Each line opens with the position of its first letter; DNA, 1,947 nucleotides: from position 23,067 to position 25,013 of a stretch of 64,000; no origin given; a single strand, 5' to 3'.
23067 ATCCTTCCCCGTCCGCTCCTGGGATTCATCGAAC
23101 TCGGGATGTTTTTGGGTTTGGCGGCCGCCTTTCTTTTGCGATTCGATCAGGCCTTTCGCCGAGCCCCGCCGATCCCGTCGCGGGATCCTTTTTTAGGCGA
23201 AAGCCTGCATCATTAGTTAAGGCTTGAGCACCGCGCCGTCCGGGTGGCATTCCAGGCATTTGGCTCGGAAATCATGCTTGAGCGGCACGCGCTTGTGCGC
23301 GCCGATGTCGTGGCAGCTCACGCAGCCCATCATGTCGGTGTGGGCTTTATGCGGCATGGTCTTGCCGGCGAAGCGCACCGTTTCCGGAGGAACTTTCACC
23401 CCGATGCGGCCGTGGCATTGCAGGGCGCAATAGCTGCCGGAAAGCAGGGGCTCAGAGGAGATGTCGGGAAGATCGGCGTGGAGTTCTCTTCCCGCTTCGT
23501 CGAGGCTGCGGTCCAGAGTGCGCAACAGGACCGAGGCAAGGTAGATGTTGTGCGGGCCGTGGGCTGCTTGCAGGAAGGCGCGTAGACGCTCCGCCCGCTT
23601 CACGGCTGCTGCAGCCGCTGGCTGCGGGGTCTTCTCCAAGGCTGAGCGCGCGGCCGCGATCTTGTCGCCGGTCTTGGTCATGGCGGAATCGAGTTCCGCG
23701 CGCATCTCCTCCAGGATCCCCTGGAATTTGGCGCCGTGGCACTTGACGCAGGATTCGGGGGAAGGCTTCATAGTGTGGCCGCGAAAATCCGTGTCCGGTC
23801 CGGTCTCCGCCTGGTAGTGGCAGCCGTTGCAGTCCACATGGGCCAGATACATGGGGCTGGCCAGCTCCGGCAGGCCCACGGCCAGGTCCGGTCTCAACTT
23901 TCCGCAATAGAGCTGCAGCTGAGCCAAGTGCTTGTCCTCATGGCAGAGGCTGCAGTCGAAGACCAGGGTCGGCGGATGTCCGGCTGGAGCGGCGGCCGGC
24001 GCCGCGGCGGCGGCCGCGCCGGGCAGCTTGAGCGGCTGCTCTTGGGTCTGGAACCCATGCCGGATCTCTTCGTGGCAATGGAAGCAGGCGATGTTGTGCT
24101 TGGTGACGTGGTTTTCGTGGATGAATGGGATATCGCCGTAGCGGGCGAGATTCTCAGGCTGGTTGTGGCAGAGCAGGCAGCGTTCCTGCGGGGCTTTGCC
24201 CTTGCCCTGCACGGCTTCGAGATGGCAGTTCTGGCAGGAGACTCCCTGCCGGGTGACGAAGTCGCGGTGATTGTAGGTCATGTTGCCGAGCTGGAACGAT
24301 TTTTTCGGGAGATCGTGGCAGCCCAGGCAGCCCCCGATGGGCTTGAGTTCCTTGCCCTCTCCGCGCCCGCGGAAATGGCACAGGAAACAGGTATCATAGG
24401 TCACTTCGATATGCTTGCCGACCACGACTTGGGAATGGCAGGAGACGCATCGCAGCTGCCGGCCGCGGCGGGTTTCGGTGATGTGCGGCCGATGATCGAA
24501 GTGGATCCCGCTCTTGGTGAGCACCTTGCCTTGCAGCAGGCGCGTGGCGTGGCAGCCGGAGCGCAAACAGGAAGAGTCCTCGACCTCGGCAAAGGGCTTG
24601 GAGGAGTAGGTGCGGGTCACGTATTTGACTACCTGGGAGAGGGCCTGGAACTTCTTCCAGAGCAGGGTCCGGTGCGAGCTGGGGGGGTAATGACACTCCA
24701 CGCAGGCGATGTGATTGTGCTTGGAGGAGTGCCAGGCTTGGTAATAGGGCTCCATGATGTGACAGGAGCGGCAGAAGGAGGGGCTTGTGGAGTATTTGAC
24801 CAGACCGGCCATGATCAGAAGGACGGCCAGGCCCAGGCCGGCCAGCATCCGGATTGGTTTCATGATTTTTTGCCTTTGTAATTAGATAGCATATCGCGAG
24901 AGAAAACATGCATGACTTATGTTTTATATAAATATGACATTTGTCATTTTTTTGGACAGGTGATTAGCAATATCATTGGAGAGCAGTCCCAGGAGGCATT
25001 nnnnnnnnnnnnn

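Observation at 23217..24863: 13-15-heme NapC/NirT-family inner-membrane cytochrome (ImcH-like) converging head-to-tail on ACIII with zero intergenic space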

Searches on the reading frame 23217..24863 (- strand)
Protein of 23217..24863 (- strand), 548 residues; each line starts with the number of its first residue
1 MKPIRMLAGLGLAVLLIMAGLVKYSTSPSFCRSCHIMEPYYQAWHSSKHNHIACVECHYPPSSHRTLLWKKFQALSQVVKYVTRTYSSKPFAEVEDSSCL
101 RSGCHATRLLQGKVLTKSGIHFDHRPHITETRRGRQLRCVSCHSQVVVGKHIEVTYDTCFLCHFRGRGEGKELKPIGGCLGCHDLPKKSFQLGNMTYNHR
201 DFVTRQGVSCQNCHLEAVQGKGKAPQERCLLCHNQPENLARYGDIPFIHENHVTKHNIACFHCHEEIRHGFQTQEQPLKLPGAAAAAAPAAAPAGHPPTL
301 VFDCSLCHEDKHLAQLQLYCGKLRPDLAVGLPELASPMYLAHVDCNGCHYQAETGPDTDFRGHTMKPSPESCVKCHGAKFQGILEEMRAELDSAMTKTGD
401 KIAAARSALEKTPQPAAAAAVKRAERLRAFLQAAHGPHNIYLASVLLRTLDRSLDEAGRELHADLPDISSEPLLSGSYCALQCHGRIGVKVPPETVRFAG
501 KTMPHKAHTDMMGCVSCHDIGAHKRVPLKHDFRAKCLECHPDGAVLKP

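Call 4: search_protein_families(library=pfam, proteins=[window:23217-24863:-], max_evalue=1)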
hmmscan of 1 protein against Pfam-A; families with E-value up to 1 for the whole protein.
window:23217-24863:- (548 aa): 4 families
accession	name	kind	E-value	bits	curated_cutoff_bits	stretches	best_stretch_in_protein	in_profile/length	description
PF14522.11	Cytochrome_C7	-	2.1e-15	56.7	24.8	5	247-315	3-55/67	Cytochrome c7 and related cytochrome c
PF14537.11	Cytochrom_c3_2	-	7.8e-13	49.1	25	4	205-266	4-66/79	Cytochrome c3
PF03264.19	Cytochrom_NNT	-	1.5e-07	31.8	24.1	1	8-89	16-102/174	NapC/NirT cytochrome c family, N-terminal region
PF02085.21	Cytochrom_CIII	-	7.6e-06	26.6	22.9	4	194-269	20-87/101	Class III cytochrome C family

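Call 5: search_protein_families(library=ncbifam, proteins=[window:23217-24863:-], max_evalue=1)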
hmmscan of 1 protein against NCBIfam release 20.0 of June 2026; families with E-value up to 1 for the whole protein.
window:23217-24863:- (548 aa): 6 families
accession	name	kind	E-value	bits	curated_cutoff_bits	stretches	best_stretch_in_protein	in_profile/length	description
TIGR03153.1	cytochr_NrfH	equivalog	1.2e-18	67.5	134.2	1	7-146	7-136/138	cytochrome c nitrite reductase small subunit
NF011606.0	PRK15032.1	equivalog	0.00027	20.2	455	1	10-74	27-96/390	pentaheme c-type cytochrome TorC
TIGR02162.1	torC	equivalog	0.00074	18.9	478.2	1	18-87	34-109/387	pentaheme c-type cytochrome TorC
TIGR03146.1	cyt_nit_nrfB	equivalog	0.006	16.9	166.6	1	501-542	99-143/145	cytochrome c nitrite reductase pentaheme subunit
NF045722.1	c3_cytochr_TmcA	equivalog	0.012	15.4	114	1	505-542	74-112/125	acidic tetraheme cytochrome c3 TmcA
NF008659.0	PRK11659.1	equivalog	0.26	10.9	184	0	501-542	125-169/188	cytochrome c nitrite reductase pentaheme subunit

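Call 8: find_homologous_proteins(query=window:23217-24863:-, max_evalue=0.001)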
Query window:23217-24863:- (548 aa): 1001 proteins with E <= 0.001 among 8000 candidates; the best 120 are listed.
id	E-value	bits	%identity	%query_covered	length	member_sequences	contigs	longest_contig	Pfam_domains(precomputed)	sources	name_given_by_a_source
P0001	0.0e+0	1295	100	100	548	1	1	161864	PF14537.12,PF03264.20,PF02085.22,PF14522.12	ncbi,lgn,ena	-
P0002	1.8e-294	996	75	99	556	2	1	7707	PF14537.12,PF03264.20,PF02085.22,PF14522.12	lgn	-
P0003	3.2e-244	830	66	95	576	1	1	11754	PF14537.12,PF03264.20,PF02085.22,PF14522.12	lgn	-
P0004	5.5e-243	826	65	95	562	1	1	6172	PF14537.12,PF03264.20,PF02085.22,PF14522.12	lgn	-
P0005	4.9e-242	823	64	98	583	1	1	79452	PF14537.12,PF03264.20,PF02085.22,PF14522.12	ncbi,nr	ncbi:MAG: NapC/NirT family cytochrome c [Elusimicrobia bacterium]|nr:NapC/NirT family cytochrome c [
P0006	4.4e-241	819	63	98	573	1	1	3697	PF14537.12,PF03264.20,PF02085.22,PF14522.12,PF22113.2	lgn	-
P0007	3.1e-239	813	64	95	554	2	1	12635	PF14537.12,PF03264.20,PF02085.22,PF14522.12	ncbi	-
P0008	1.3e-236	805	64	97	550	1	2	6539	PF14537.12,PF03264.20,PF02085.22,PF14522.12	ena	-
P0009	1.9e-235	801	62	98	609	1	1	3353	PF14537.12,PF03264.20,PF02085.22,PF14522.12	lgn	-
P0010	5.8e-235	799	62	98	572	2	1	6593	PF14537.12,PF03264.20,PF02085.22,PF14522.12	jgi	-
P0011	5.1e-232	790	62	98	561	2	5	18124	PF14537.12,PF03264.20,PF02085.22,PF14522.12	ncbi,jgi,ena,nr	ncbi:MAG: hypothetical protein A2X36_12810 [Elusimicrobia bacterium GWA2_69_24]|nr:MAG: hypothetical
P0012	1.1e-230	785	60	98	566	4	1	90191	PF14537.12,PF03264.20,PF02085.22,PF14522.12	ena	-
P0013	1.5e-230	785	60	98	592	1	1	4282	PF14537.12,PF03264.20,PF02085.22,PF14522.12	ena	-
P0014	2.8e-229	781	60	98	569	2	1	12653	PF14537.12,PF03264.20,PF02085.22,PF14522.12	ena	-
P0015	8.2e-229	779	61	98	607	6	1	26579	PF14537.12,PF03264.20,PF02085.22,PF14522.12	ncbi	-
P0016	2.1e-228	778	62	95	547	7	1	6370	PF14537.12,PF03264.20,PF02085.22,PF14522.12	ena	-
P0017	7.4e-228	776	59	95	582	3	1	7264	PF14537.12,PF03264.20,PF02085.22,PF14522.12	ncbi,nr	ncbi:MAG TPA: cytochrome c3 family protein [Candidatus Saccharimonadales bacterium]|nr:cytochrome c3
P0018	1.2e-226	772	60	99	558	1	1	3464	PF14537.12,PF03264.20,PF02085.22,PF14522.12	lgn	-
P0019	1.6e-226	771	61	95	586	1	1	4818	PF14537.12,PF03264.20,PF02085.22,PF14522.12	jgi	jgi:nitrate/TMAO reductase-like tetraheme cytochrome c subunit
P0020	4.7e-226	770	59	98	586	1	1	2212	PF14537.12,PF03264.20,PF02085.22,PF14522.12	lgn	-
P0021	2.7e-225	767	61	95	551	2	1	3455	PF14537.12,PF03264.20,PF02085.22,PF14522.12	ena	-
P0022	5.4e-224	763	59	98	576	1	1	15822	PF14537.12,PF03264.20,PF14522.12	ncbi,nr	ncbi:MAG: NapC/NirT family cytochrome c [Deltaproteobacteria bacterium]|nr:NapC/NirT family cytochro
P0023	7.6e-223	759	59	97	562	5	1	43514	PF14537.12,PF03264.20,PF02085.22,PF14522.12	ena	-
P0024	1.9e-222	758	60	98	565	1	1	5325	PF14537.12,PF03264.20,PF02085.22,PF14522.12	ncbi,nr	ncbi:MAG: NapC/NirT family cytochrome c [Candidatus Riflebacteria bacterium]|nr:NapC/NirT family cyt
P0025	1.5e-221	755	58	95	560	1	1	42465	PF14537.12,PF03264.20,PF02085.22,PF14522.12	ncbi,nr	ncbi:MAG: NapC/NirT family cytochrome c [Elusimicrobia bacterium]|nr:NapC/NirT family cytochrome c [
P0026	3.4e-221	754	59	96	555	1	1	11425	PF14537.12,PF03264.20,PF02085.22,PF14522.12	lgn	-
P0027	4.1e-221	754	60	97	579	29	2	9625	PF14537.12,PF03264.20,PF02085.22,PF14522.12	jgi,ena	-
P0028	5.2e-221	753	59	95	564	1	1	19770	PF14537.12,PF03264.20,PF02085.22,PF14522.12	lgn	-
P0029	6.9e-221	753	59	98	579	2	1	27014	PF14537.12,PF03264.20,PF14522.12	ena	-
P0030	1.4e-220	752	58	98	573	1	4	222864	PF14537.12,PF03264.20,PF02085.22,PF14522.12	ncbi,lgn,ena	ncbi:MAG: cytochrome c3 family protein [Candidatus Coatesbacteria bacterium]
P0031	3.2e-220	751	58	98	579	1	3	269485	PF14537.12,PF03264.20,PF02085.22,PF14522.12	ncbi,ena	-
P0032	5.0e-220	750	58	98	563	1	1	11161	PF14537.12,PF03264.20,PF02085.22,PF14522.12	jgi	jgi:nitrate/TMAO reductase-like tetraheme cytochrome c subunit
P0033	9.9e-220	749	59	95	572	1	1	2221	PF14537.12,PF03264.20,PF02085.22,PF14522.12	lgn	-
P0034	4.7e-219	747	59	95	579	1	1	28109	PF14537.12,PF03264.20,PF02085.22,PF14522.12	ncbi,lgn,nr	ncbi:MAG: NapC/NirT family cytochrome c [Elusimicrobia bacterium]|nr:NapC/NirT family cytochrome c [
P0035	1.2e-218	745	59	98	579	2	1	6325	PF14537.12,PF03264.20,PF14522.12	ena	-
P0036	2.2e-218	745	57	98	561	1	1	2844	PF14537.12,PF03264.20,PF02085.22,PF14522.12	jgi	jgi:nitrate/TMAO reductase-like tetraheme cytochrome c subunit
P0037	9.1e-217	739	57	99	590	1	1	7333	PF14537.12,PF03264.20,PF02085.22,PF14522.12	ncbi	-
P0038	2.8e-216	738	57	98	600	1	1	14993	PF14537.12,PF03264.20,PF02085.22,PF14522.12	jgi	-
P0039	1.5e-215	735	58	98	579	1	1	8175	PF14537.12,PF03264.20,PF02085.22,PF14522.12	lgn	-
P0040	1.8e-215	735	58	98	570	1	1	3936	PF14537.12,PF03264.20,PF14522.12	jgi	-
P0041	8.5e-214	729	56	98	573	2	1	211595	PF14537.12,PF03264.20,PF02085.22,PF14522.12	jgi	jgi:hypothetical protein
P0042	5.1e-213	727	55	98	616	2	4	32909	PF14537.12,PF03264.20,PF14522.12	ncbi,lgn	-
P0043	2.7e-212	724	57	97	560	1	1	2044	PF14537.12,PF03264.20,PF02085.22,PF14522.12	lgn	-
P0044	1.0e-211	723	56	95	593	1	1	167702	PF14537.12,PF03264.20,PF02085.22,PF14522.12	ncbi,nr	ncbi:MAG: cytochrome c3 family protein [Candidatus Eisenbacteria bacterium]|nr:cytochrome c3 family 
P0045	1.6e-211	722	57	98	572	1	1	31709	PF14537.12,PF03264.20,PF02085.22,PF14522.12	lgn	-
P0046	1.7e-211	722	58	98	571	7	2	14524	PF14537.12,PF03264.20,PF02085.22,PF14522.12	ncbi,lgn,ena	-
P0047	5.6e-211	720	56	98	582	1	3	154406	PF14537.12,PF03264.20,PF02085.22,PF14522.12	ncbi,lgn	-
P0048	5.7e-211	720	57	95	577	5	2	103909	PF14537.12,PF03264.20,PF02085.22,PF14522.12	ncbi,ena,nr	ncbi:MAG: hypothetical protein A3F16_07640 [Deltaproteobacteria bacterium RIFCSPHIGHO2_12_FULL_43_9]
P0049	6.7e-211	720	56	95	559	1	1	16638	PF14537.12,PF03264.20,PF02085.22,PF14522.12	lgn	-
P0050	7.3e-211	720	56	99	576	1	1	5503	PF14537.12,PF03264.20,PF02085.22,PF14522.12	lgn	-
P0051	8.7e-211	719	56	98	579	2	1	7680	PF14537.12,PF03264.20,PF02085.22,PF14522.12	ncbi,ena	-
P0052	5.0e-210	717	55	99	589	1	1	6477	PF14537.12,PF03264.20,PF02085.22,PF14522.12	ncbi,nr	ncbi:MAG: NapC/NirT family cytochrome c [Deltaproteobacteria bacterium]|nr:NapC/NirT family cytochro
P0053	5.3e-210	717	57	96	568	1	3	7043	PF14537.12,PF03264.20,PF02085.22,PF14522.12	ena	-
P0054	5.5e-209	714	59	95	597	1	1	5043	PF14537.12,PF03264.20,PF02085.22,PF14522.12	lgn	-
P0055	2.9e-208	711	59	92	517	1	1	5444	PF14537.12,PF02085.22,PF14522.12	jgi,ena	-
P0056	4.1e-207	707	56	98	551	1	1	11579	PF14537.12,PF22678.2,PF03264.20,PF14522.12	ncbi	-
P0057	6.9e-207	707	58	95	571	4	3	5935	PF14537.12,PF03264.20,PF14522.12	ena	-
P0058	8.6e-207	706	54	98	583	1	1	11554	PF14537.12,PF03264.20,PF02085.22,PF14522.12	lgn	-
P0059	9.5e-205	700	58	95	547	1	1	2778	PF14537.12,PF03264.20,PF02085.22,PF14522.12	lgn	-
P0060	1.5e-204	699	55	98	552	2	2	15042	PF14537.12,PF03264.20,PF02085.22,PF14522.12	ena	-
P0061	1.6e-204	699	54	98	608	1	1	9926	PF14537.12,PF03264.20,PF02085.22,PF14522.12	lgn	-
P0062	2.9e-204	698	56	98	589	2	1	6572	PF14537.12,PF03264.20,PF14522.12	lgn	-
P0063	3.1e-204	698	56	98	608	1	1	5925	PF14537.12,PF03264.20,PF14522.12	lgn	-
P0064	1.0e-203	696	54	97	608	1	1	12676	PF14537.12,PF03264.20,PF02085.22,PF14522.12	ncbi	-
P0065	8.2e-203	693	55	98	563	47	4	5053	PF14537.12,PF03264.20,PF02085.22,PF14522.12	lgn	-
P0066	1.2e-202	693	55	98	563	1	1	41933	PF14537.12,PF03264.20,PF02085.22,PF14522.12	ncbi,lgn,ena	ncbi:MAG: cytochrome c3 family protein [Elusimicrobiota bacterium]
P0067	5.7e-200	684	54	98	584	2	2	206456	PF14537.12,PF03264.20,PF02085.22,PF14522.12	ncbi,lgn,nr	ncbi:MAG: NapC/NirT family cytochrome c [Deltaproteobacteria bacterium]|nr:NapC/NirT family cytochro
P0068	8.8e-200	683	56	95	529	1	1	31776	PF14537.12,PF22678.2,PF03264.20,PF02085.22,PF14522.12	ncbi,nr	ncbi:MAG: NapC/NirT family cytochrome c [Elusimicrobia bacterium]|nr:NapC/NirT family cytochrome c [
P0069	3.9e-199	681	54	99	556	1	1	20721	PF14537.12,PF03264.20,PF02085.22,PF14522.12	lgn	-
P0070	4.7e-199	681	53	99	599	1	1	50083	PF14537.12,PF03264.20,PF02085.22,PF14522.12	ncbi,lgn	-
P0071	2.1e-198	679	54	98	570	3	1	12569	PF14537.12,PF02085.22,PF14522.12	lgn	-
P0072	2.3e-198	678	54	98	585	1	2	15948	PF14537.12,PF03264.20,PF14522.12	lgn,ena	-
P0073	8.1e-198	677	54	97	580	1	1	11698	PF14537.12,PF03264.20,PF14522.12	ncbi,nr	ncbi:MAG: NapC/NirT family cytochrome c [Elusimicrobia bacterium]|nr:NapC/NirT family cytochrome c [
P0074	5.7e-197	674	52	98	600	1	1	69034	PF14537.12,PF03264.20,PF02085.22,PF14522.12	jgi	jgi:nitrate/TMAO reductase-like tetraheme cytochrome c subunit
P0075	7.3e-197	674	58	92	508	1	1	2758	PF14537.12,PF02085.22,PF14522.12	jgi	jgi:hypothetical protein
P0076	7.7e-197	673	56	97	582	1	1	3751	PF14537.12,PF03264.20,PF02085.22,PF14522.12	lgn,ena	-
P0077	1.0e-196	673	53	99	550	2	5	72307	PF14537.12,PF03264.20,PF02085.22,PF14522.12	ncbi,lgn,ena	-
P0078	1.7e-196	672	52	98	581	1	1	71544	PF14537.12,PF03264.20,PF14522.12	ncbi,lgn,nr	ncbi:MAG: NapC/NirT family cytochrome c [Deltaproteobacteria bacterium]|nr:NapC/NirT family cytochro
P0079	4.2e-196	671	53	98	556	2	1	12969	PF14537.12,PF03264.20,PF02085.22,PF14522.12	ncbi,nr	ncbi:MAG: hypothetical protein A2V88_11870 [Elusimicrobia bacterium RBG_16_66_12]|nr:MAG: hypothetic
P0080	9.6e-196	670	55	97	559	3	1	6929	PF14537.12,PF03264.20,PF02085.22,PF14522.12,PF22113.2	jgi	-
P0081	1.6e-194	666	53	98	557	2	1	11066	PF14537.12,PF03264.20,PF14522.12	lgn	-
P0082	2.7e-194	665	54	97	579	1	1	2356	PF14537.12,PF03264.20,PF02085.22,PF14522.12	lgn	-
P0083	3.7e-194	665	55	98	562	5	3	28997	PF14537.12,PF03264.20,PF02085.22,PF14522.12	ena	-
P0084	4.6e-194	664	52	98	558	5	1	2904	PF14537.12,PF03264.20,PF02085.22,PF14522.12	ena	-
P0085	1.2e-193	663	53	97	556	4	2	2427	PF14537.12,PF03264.20,PF02085.22,PF14522.12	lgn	-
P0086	2.0e-193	662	51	96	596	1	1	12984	PF09699.16,PF14537.12,PF03264.20,PF02085.22,PF14522.12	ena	-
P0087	7.4e-193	660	52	98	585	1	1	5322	PF14537.12,PF03264.20,PF02085.22,PF14522.12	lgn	-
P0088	1.5e-192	659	53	95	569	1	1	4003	PF14537.12,PF03264.20,PF02085.22,PF14522.12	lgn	-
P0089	4.3e-191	654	52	97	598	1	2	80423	PF14537.12,PF03264.20,PF02085.22,PF14522.12,PF22113.2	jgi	-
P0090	7.2e-191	654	54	95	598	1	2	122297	PF14537.12,PF03264.20,PF02085.22,PF14522.12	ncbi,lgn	-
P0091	3.3e-190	652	53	98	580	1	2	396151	PF14537.12,PF03264.20,PF02085.22,PF14522.12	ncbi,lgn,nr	ncbi:MAG: NapC/NirT family cytochrome c [Elusimicrobia bacterium]|nr:NapC/NirT family cytochrome c [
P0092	3.3e-190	652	54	97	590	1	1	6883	PF14537.12,PF02085.22,PF14522.12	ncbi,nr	ncbi:hypothetical protein EPO15_10580 [bacterium]|nr:MAG: hypothetical protein EPO15_10580 [bacteriu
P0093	1.4e-189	649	53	97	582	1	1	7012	PF14537.12,PF03264.20,PF02085.22,PF14522.12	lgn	-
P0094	1.0e-188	647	52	97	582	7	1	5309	PF14537.12,PF03264.20,PF02085.22,PF14522.12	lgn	-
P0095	1.8e-188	646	53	97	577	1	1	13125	PF14537.12,PF03264.20,PF02085.22,PF14522.12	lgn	-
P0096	3.2e-187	642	51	98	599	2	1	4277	PF14537.12,PF03264.20,PF02085.22,PF14522.12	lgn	-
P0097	4.5e-187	641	49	98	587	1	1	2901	PF14537.12,PF03264.20,PF02085.22,PF14522.12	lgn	-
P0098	9.8e-186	637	50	98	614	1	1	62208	PF14537.12,PF03264.20,PF02085.22,PF14522.12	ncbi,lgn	-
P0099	2.4e-185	635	50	98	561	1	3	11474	PF14537.12,PF03264.20,PF14522.12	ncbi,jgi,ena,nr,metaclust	ncbi:MAG: hypothetical protein A2506_03115 [Elusimicrobia bacterium RIFOXYD12_FULL_66_9]|nr:MAG: hyp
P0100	1.2e-184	633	54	95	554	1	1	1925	PF14537.12,PF03264.20,PF14522.12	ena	-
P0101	4.1e-184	631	52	97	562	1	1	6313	PF14537.12,PF03264.20,PF02085.22,PF14522.12,PF22113.2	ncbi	-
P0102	2.2e-183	629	49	98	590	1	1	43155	PF14537.12,PF03264.20,PF02085.22,PF14522.12,PF22113.2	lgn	-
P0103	4.8e-183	628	49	98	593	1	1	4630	PF14537.12,PF03264.20,PF02085.22,PF14522.12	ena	-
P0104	5.9e-183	628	50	95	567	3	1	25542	PF14537.12,PF03264.20,PF02085.22,PF14522.12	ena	-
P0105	7.4e-183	627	58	84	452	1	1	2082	PF14537.12,PF02085.22,PF14522.12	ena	-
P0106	5.7e-182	624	51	97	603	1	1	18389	PF14537.12,PF03264.20,PF02085.22,PF14522.12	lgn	-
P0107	2.0e-181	623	52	97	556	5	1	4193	PF14537.12,PF03264.20,PF02085.22,PF14522.12,PF22113.2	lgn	-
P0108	4.6e-181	621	52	98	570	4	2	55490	PF14537.12,PF03264.20,PF02085.22,PF14522.12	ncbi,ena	ncbi:MAG: NapC/NirT family cytochrome c [Planctomycetota bacterium]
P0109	1.4e-180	620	51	96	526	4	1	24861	PF14537.12,PF03264.20,PF02085.22,PF14522.12,PF22113.2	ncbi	-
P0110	1.6e-180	620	52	98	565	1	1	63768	PF14537.12,PF03264.20,PF14522.12,PF22113.2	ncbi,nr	ncbi:MAG: NapC/NirT family cytochrome c [Candidatus Riflebacteria bacterium]|nr:NapC/NirT family cyt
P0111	2.6e-180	619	51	98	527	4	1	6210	PF14537.12,PF03264.20,PF02085.22,PF14522.12,PF22113.2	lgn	-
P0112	3.2e-180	619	50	98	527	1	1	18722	PF14537.12,PF03264.20,PF14522.12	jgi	jgi:cytochrome c nitrite reductase small subunit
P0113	1.4e-178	613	49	99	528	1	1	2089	PF14537.12,PF03264.20,PF02335.21,PF14522.12,PF22113.2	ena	-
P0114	2.8e-178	612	51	98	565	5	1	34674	PF14537.12,PF02085.22,PF14522.12,PF22113.2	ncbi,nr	ncbi:MAG: hypothetical protein A2902_06930 [Elusimicrobia bacterium RIFCSPLOWO2_01_FULL_64_13]|nr:MA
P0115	1.1e-177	610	52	98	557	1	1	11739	PF14537.12,PF03264.20,PF02085.22,PF14522.12,PF22113.2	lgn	-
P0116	1.6e-177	610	50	98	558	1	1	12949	PF14537.12,PF03264.20,PF02085.22,PF14522.12,PF22113.2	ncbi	-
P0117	2.2e-177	609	51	99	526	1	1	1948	PF14537.12,PF03264.20,PF02085.22,PF14522.12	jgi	-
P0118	1.1e-176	607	49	99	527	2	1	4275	PF14537.12,PF03264.20,PF02085.22,PF14522.12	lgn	-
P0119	1.3e-176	607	51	97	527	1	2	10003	PF14537.12,PF03264.20,PF02085.22,PF14522.12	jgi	-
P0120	1.8e-176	606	49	99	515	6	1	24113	PF14537.12,PF03264.20,PF02085.22,PF14522.12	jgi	-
